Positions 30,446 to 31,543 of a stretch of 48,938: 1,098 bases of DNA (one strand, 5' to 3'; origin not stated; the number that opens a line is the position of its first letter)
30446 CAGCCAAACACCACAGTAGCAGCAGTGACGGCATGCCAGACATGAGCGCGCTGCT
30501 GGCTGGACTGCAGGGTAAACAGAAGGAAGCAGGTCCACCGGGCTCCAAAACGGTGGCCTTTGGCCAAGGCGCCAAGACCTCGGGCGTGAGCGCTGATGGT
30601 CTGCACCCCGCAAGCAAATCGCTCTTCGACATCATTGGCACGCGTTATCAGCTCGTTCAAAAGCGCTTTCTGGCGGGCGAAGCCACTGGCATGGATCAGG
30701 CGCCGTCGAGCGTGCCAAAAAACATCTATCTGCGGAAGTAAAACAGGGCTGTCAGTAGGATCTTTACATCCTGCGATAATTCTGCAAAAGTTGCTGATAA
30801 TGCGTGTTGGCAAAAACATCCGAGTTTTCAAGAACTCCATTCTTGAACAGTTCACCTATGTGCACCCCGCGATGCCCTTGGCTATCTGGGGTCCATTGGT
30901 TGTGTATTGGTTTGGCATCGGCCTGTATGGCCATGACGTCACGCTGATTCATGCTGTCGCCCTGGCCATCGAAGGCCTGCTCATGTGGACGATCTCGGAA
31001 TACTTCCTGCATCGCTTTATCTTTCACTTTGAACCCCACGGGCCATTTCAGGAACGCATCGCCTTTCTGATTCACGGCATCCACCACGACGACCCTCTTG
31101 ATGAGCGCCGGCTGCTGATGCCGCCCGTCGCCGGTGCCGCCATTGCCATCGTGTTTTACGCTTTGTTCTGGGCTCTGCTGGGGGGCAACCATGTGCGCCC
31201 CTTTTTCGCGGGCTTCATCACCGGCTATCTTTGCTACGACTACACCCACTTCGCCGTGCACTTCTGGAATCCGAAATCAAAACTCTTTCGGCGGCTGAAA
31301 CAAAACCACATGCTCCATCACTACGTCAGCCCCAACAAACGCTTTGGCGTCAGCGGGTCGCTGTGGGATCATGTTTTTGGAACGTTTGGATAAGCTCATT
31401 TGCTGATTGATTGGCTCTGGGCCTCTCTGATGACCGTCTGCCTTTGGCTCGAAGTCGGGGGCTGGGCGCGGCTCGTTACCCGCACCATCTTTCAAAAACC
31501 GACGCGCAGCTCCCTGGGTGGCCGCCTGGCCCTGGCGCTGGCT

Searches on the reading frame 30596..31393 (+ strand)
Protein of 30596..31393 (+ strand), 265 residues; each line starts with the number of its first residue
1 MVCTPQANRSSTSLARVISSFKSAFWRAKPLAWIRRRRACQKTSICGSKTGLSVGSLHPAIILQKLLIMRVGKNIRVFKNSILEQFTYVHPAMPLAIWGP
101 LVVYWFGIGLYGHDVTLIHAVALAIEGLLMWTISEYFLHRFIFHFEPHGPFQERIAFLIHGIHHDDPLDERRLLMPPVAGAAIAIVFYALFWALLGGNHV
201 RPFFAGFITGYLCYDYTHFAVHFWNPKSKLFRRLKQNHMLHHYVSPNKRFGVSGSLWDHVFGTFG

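Call 22: search_protein_families(library=pfam, proteins=[window:30596-31393:+], max_evalue=0.001)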
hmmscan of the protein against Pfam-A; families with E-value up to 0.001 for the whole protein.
window:30596-31393:+ (265 aa): 1 family
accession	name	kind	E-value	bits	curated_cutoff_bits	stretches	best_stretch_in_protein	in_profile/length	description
PF04116.19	FA_hydroxylase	-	1.5e-17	64.7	31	1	127-263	4-132/132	Fatty acid hydroxylase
